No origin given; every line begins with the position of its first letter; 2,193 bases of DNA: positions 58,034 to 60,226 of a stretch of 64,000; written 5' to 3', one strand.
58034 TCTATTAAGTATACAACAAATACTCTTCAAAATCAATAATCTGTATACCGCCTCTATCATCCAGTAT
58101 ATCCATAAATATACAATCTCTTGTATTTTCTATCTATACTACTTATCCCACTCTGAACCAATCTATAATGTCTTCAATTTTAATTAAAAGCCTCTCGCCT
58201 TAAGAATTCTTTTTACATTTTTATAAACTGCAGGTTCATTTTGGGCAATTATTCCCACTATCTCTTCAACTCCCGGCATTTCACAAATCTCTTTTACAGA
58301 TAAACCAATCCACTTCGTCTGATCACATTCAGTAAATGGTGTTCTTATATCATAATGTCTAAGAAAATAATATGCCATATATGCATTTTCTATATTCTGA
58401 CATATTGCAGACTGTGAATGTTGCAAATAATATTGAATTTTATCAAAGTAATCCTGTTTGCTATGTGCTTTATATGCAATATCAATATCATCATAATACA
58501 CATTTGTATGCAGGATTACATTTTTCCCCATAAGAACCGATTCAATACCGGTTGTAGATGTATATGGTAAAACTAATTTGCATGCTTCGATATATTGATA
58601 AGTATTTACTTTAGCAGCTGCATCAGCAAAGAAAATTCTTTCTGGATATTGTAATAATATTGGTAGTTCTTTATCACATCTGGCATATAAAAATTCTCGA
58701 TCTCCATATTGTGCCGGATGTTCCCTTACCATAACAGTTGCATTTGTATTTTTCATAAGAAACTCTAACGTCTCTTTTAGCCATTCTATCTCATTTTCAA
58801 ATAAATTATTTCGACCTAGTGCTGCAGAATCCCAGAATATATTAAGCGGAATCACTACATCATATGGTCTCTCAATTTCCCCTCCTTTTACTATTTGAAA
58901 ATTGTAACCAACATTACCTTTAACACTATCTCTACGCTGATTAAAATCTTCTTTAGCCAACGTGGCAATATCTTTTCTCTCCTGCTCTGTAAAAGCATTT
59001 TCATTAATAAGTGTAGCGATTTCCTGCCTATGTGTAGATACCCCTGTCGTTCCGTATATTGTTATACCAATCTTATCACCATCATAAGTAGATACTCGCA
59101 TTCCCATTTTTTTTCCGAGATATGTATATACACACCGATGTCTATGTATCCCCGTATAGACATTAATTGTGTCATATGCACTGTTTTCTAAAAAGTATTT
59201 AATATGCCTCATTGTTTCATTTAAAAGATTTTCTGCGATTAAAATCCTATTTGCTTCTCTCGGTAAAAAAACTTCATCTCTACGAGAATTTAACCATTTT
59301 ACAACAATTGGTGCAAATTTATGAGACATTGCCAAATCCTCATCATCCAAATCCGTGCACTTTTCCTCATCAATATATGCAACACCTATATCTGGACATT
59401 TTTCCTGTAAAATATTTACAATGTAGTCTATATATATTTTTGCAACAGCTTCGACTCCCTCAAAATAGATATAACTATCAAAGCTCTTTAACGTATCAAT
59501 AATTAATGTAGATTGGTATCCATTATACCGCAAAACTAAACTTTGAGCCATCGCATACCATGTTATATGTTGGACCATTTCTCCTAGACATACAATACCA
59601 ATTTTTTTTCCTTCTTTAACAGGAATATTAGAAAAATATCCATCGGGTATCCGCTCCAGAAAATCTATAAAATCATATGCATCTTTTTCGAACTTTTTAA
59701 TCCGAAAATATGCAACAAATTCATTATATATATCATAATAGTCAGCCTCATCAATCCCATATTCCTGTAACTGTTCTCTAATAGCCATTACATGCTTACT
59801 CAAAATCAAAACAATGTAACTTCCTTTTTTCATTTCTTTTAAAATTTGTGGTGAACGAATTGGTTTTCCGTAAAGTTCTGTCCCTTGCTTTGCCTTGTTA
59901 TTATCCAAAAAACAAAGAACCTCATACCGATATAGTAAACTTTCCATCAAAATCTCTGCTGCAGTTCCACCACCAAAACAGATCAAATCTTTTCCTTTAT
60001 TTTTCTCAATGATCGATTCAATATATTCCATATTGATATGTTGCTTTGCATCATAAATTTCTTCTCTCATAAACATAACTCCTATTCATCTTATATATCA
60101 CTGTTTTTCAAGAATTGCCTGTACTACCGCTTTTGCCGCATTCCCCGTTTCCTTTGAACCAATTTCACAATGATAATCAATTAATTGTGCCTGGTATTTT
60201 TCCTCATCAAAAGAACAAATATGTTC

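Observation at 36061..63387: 27-kb pseudaminic-acid island interleaved with three acyl-carrier modules and a teichoic-type glycerophosphate module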

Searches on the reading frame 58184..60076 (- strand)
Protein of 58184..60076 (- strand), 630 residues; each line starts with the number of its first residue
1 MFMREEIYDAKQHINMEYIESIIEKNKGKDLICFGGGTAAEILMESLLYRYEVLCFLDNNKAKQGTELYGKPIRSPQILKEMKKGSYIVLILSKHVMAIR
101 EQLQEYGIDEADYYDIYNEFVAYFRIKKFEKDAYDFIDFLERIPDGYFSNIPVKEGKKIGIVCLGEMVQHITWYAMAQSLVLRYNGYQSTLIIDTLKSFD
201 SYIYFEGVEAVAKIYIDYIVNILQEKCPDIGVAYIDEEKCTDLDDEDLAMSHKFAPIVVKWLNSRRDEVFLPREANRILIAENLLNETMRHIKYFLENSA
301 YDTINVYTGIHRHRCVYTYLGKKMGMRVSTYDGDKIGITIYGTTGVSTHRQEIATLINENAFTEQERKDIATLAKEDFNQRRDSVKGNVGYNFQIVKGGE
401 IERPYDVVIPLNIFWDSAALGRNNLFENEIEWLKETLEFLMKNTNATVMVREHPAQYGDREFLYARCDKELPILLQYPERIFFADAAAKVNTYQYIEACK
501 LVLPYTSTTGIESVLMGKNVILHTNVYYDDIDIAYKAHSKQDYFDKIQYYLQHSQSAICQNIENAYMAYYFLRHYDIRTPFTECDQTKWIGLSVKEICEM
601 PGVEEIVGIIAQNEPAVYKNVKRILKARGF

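Call 6: search_protein_families(library=pfam, proteins=[window:58184-60076:-], max_evalue=0.01)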
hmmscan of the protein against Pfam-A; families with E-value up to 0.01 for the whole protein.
window:58184-60076:- (630 aa): 1 family
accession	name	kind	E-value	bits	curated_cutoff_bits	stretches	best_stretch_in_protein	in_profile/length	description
PF05159.20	Capsule_synth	-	3.3e-06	27.2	20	1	407-570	148-308/310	Capsule polysaccharide biosynthesis protein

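Call 38: search_solved_structures(query=window:58184-60076:-, max_evalue=1)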
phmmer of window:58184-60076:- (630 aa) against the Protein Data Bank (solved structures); distinct sequences matched with E-value up to 1: 0.

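Call 47: find_homologous_proteins(query=window:58184-60076:-, max_evalue=0.00001)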
Query window:58184-60076:- (630 aa): 67 proteins with E <= 0.00001 among 7037 candidates.
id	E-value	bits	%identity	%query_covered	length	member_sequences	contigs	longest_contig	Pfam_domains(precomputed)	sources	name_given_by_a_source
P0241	0.0e+0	1316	100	91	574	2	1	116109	PF05159.21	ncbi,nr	ncbi:MAG: hypothetical protein K2L07_03995 [Lachnospiraceae bacterium]|nr:hypothetical protein [Lach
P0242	6.3e-240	816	57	98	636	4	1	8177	PF22674.3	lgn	-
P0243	1.2e-234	799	56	98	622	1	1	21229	PF05159.21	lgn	-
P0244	2.9e-233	794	57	98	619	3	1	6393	PF22674.3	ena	-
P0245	5.0e-233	793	57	98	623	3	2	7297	PF22674.3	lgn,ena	-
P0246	4.6e-229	780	55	99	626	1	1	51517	PF05159.21,PF22674.3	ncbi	-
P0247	3.9e-224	764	55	99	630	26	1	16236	PF05159.21,PF22674.3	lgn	-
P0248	1.8e-223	762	54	99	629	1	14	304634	PF22674.3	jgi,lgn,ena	-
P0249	1.8e-222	759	55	99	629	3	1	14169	PF22674.3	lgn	-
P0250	8.3e-222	756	54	99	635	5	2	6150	PF05159.21,PF22674.3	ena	-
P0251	8.9e-220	750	54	99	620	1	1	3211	PF05159.21,PF22674.3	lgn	-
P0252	6.0e-212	724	53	99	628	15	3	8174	PF05159.21,PF22674.3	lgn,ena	-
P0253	6.6e-212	724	52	99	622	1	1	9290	PF22674.3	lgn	-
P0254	5.2e-206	704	51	99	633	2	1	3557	PF05159.21,PF22674.3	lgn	-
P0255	3.4e-205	702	51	98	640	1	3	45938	PF05159.21,PF22674.3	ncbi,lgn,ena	-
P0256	7.8e-204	697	51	99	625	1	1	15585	PF05159.21,PF22674.3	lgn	-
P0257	1.0e-203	697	52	99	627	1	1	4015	PF05159.21,PF22674.3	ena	-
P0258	1.7e-202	693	52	99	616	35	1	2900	PF05159.21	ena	-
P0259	1.1e-196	673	50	99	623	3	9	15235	PF05159.21,PF22674.3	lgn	-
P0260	2.1e-195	669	50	99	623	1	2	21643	PF22674.3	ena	-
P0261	3.2e-195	669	50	98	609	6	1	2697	PF05159.21,PF22674.3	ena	-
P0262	5.5e-193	661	51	99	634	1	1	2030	PF22674.3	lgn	-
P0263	6.3e-187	641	53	88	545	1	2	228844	PF05159.21,PF22674.3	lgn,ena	-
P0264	7.9e-172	591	48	99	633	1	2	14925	PF22674.3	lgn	-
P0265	2.7e-171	590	45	98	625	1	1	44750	PF05159.21,PF22674.3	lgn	-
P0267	2.6e-166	573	44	98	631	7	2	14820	PF05159.21,PF22674.3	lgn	-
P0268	3.7e-166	573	44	98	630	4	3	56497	PF05159.21,PF22674.3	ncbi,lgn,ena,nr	ncbi:MAG: hypothetical protein IKL07_01300 [Clostridium sp.]|nr:hypothetical protein [Clostridium sp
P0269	6.2e-166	572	44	99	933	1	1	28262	PF05159.21,PF13649.13,PF22674.3,PF08241.19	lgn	-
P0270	1.4e-165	571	43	98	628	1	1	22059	PF05159.21,PF22674.3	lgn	-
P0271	1.2e-160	554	44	97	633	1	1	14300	PF05159.21,PF22674.3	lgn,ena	-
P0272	3.3e-160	553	42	98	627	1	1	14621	PF05159.21,PF22674.3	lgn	-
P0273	2.3e-159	550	42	97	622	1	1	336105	PF05159.21,PF22674.3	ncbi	-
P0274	8.0e-159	548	41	99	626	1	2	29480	PF05159.21,PF22674.3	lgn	-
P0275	1.0e-158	548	43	97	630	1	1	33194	PF05159.21,PF22674.3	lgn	-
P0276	1.1e-158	548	45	97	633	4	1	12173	PF05159.21,PF22674.3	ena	-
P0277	2.4e-157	543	43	98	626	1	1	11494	PF05159.21,PF22674.3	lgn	-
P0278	5.4e-157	542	43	98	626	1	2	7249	PF22674.3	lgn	-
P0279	1.2e-156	541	45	97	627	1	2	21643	PF05159.21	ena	-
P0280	4.8e-156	539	42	97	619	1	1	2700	PF05159.21,PF22674.3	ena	-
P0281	4.9e-156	539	44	97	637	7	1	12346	PF05159.21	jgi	-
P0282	3.0e-155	537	43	98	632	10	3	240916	PF05159.21,PF22674.3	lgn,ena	-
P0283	7.6e-154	532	52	75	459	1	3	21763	PF22674.3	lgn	-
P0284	1.4e-153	531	42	99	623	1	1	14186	PF05159.21,PF22674.3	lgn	-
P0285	2.4e-153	530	43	99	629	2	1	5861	PF05159.21,PF22674.3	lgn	-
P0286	3.2e-153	530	42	99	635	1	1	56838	PF22674.3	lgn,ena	-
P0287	4.6e-152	526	41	98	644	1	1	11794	PF05159.21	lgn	-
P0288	8.1e-152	525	42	98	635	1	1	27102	PF22674.3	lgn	-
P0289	1.9e-150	521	43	97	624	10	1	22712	PF05159.21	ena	-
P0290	4.9e-149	516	42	99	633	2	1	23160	PF05159.21,PF22674.3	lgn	-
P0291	1.8e-147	511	40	98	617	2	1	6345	PF05159.21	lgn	-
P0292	6.4e-146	506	40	99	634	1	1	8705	PF05159.21,PF22674.3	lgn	-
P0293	8.4e-144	499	42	98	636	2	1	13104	PF05159.21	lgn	-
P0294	1.1e-142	495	41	98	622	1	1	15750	PF05159.21,PF22674.3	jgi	-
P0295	1.1e-141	492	40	98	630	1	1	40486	PF05159.21,PF22674.3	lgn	-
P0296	2.4e-140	487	40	97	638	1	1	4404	PF05159.21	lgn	-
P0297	1.9e-139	484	38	97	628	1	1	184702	PF05159.21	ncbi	-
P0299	4.3e-136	473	39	98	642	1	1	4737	PF05159.21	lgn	-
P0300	1.4e-135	472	39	99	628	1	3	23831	PF05159.21,PF22674.3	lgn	-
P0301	9.5e-135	469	39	98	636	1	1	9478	PF05159.21,PF22674.3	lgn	-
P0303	1.3e-101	359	34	98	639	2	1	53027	PF05159.21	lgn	-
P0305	3.6e-65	239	30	96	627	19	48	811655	PF05159.21,PF22674.3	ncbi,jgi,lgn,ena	-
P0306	7.9e-64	235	29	96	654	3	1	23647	PF05159.21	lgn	-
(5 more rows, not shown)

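Call 48: find_encoding_contigs(protein=P0248, flank=10000, max_places=1)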
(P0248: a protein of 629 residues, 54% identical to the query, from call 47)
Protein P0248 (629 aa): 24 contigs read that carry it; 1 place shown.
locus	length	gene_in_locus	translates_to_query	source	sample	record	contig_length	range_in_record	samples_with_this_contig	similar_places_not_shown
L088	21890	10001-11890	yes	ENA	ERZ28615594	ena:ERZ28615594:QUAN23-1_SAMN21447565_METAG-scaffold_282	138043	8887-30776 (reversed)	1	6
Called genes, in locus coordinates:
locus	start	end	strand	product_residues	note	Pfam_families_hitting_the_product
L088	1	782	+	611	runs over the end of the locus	PF01973:MptE-like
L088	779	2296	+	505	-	PF03102:NeuB, PF07883:Cupin_2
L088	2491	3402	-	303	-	PF13489:Methyltransf_23, PF05219:DREV, PF08241:Methyltransf_11, PF08242:Methyltransf_12, PF13649:Methyltransf_25 (weak)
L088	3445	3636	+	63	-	-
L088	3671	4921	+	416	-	PF04464:Glyphos_transf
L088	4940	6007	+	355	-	PF00155:Aminotran_1_2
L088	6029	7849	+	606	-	PF22674:C2185-like_N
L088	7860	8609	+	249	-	PF02353:CMAS, PF13489:Methyltransf_23, PF01209:Ubie_methyltran (weak), PF05891:Methyltransf_PK (weak), PF08241:Methyltransf_11, PF08242:Methyltransf_12, PF13649:Methyltransf_25, PF13847:Methyltransf_31, +3 more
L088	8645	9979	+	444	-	PF01467:CTP_transf_like, PF01408:GFO_IDH_MocA, PF22725:GFO_IDH_MocA_C3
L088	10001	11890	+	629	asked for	PF22674:C2185-like_N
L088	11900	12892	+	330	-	PF00106:adh_short (faint), PF01073:3Beta_HSD, PF01370:Epimerase, PF02719:Polysacc_synt_2, PF04321:RmlD_sub_bind (weak), PF05368:NmrA, PF07993:NAD_binding_4 (faint), PF16363:GDP_Man_Dehyd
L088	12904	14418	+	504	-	PF00501:AMP-binding, PF13193:AMP-binding_C (faint)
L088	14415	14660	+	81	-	-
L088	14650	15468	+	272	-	PF02522:Antibiotic_NAT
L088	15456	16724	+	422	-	PF16254:DUF4910, PF09940:DUF2172, PF16221:HTH_47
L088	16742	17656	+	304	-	PF00248:Aldo_ket_red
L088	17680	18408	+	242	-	PF00106:adh_short, PF08659:KR, PF23441:SDR (weak), PF13561:adh_short_C2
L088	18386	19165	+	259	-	PF02348:CTP_transf_3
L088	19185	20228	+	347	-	PF03102:NeuB, PF08666:SAF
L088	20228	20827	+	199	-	PF00551:Formyl_trans_N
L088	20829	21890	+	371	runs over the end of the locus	PF00155:Aminotran_1_2, PF01041:DegT_DnrJ_EryC1, PF00266:Aminotran_5 (weak), PF01212:Beta_elim_lyase, PF01053:Cys_Met_Meta_PP (weak)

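Call 49: find_encoding_contigs(protein=P0305, flank=10000, max_places=1)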
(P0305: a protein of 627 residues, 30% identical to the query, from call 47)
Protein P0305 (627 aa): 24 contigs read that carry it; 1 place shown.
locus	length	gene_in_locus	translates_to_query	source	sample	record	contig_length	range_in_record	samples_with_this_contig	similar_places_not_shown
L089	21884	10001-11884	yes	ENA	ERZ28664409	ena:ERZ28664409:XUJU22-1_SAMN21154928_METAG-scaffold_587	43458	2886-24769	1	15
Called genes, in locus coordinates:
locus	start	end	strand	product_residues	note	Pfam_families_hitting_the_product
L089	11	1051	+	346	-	PF08240:ADH_N, PF16912:Glu_dehyd_C (weak), PF00107:ADH_zinc_N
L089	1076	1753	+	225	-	PF00834:Ribul_P_3_epim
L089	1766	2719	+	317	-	PF05050:Methyltransf_21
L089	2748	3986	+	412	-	PF04991:LicD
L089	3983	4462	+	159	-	-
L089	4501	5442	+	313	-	PF00535:Glycos_transf_2, PF10111:Glyco_tranf_2_2, PF13641:Glyco_tranf_2_3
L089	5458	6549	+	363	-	PF00155:Aminotran_1_2, PF01041:DegT_DnrJ_EryC1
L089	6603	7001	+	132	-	PF05523:FdtA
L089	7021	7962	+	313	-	-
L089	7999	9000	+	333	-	PF22674:C2185-like_N, PF05711:TylF, PF13578:Methyltransf_24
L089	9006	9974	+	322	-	-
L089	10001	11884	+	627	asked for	PF22674:C2185-like_N, PF05159:Capsule_synth (weak)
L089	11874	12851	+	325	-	PF00106:adh_short (weak), PF01073:3Beta_HSD, PF01370:Epimerase, PF02719:Polysacc_synt_2, PF04321:RmlD_sub_bind (weak), PF05368:NmrA, PF07993:NAD_binding_4 (weak), PF16363:GDP_Man_Dehyd, +1 more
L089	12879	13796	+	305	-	PF00248:Aldo_ket_red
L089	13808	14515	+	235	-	PF02348:CTP_transf_3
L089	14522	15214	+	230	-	PF02348:CTP_transf_3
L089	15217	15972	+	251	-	PF00106:adh_short, PF08659:KR, PF13561:adh_short_C2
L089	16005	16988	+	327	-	PF03102:NeuB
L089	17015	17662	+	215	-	PF03737:RraA-like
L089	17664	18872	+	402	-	PF02786:CPSase_L_D2, PF07478:Dala_Dala_lig_C, PF13535:ATP-grasp_4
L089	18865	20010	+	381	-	PF04055:Radical_SAM, PF13186:SPASM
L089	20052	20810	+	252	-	PF04909:Amidohydro_2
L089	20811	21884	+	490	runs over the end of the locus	PF13673:Acetyltransf_10 (faint), PF13302:Acetyltransf_3, PF00583:Acetyltransf_1, PF13508:Acetyltransf_7 (weak)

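Call 57: find_encoding_contigs(protein=P0241, flank=10000, max_places=2)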
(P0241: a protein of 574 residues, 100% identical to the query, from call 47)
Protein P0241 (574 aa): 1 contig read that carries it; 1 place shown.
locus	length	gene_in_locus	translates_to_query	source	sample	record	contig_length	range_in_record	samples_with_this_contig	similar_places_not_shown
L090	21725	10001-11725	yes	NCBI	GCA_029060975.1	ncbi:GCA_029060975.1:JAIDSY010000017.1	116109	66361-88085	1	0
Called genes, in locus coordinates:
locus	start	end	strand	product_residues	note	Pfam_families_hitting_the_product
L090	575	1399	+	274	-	PF00669:Flagellin_N, PF00700:Flagellin_C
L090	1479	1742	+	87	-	PF26154:DUF8042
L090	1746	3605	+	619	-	PF01973:MptE-like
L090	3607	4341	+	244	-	PF02348:CTP_transf_3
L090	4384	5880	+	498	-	PF03102:NeuB, PF07385:Lyx_isomer (faint), PF07883:Cupin_2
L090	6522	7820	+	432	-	PF04464:Glyphos_transf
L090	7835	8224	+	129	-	PF01467:CTP_transf_like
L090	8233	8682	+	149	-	PF01467:CTP_transf_like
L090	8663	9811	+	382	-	PF04464:Glyphos_transf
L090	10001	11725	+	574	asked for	PF05159:Capsule_synth (weak)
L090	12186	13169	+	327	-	PF00106:adh_short (weak), PF01073:3Beta_HSD, PF01370:Epimerase, PF02719:Polysacc_synt_2, PF04321:RmlD_sub_bind (weak), PF05368:NmrA, PF13460:NAD_binding_10, PF16363:GDP_Man_Dehyd, +1 more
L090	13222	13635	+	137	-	PF01575:MaoC_dehydratas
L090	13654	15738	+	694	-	PF02522:Antibiotic_NAT, PF16254:DUF4910, PF09940:DUF2172, PF16221:HTH_47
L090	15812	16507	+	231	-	PF02348:CTP_transf_3, PF12804:NTP_transf_3 (weak)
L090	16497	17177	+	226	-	PF23023:Anti-Pycsar_Apyc1 (weak), PF00753:Lactamase_B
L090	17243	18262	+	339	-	PF03102:NeuB, PF08666:SAF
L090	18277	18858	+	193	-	-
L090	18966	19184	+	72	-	PF00550:PP-binding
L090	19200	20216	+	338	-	PF08392:FAE1_CUT1_RppA (faint), PF08541:ACP_syn_III_C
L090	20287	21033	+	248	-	PF00106:adh_short, PF01370:Epimerase, PF08659:KR, PF13460:NAD_binding_10 (faint), PF13561:adh_short_C2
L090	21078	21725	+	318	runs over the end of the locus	PF08545:ACP_syn_III, PF08541:ACP_syn_III_C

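Call 58: predict_structure(alignment_id=A2)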
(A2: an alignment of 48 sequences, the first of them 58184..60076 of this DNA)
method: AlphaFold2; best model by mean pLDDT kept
length: 630 residues; sequences in the alignment: 48
mean_pLDDT: 94.1   pTM: 0.90
mean pLDDT of the five models: 94.1, 93.9, 93.6, 93.2, 92.5
residues with pLDDT >= 90: 565; 70-90: 58; 50-70: 4; < 50: 3
segments of 3 or more residues with pLDDT < 50: 1-3
pLDDT, mean of each block of 10 residues (from residue 1): 73 95 95 94 94 95 94 96 95 92 94 94 94 96 94 91 93 97 96 97 94 98 96 97 98 96 90 94 98 97 96 97 97 91 95 95 97 94 79 81 95 93 94 98 98 90 89 94 95 95 93 97 95 97 98 94 97 94 91 97 97 95 92
secondary structure, 60 per line:
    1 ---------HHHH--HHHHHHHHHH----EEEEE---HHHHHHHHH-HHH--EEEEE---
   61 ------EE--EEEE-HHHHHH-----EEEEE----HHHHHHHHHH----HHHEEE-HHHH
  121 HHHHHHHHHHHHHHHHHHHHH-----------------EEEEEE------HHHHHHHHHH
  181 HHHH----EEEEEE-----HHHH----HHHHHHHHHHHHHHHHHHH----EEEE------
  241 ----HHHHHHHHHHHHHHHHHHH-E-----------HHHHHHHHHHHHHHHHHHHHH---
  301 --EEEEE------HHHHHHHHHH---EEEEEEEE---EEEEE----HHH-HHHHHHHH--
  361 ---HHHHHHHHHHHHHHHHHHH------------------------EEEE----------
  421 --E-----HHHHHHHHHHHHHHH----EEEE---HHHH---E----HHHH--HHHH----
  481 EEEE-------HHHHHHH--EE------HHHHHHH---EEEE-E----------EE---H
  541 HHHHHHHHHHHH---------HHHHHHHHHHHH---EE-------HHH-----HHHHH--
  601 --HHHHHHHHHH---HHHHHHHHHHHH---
elements in order: H10-13 H16-25 E30-34 H38-46 E53-57 E71-74 H76-81 E87-91 H96-105 E113-115 H117-141 E159-164 H171-184 E189-194 H200-203 H208-226 E231-234 H245-263 H277-297 E303-307 H314-323 E327-334 E338-342 H351-358 H364-382 E407-410 H429-443 E448-451 H455-458 H467-470 H473-476 E481-484 H492-498 H509-515 E519-522 H540-552 H562-573 H594-598 H603-612 H616-627
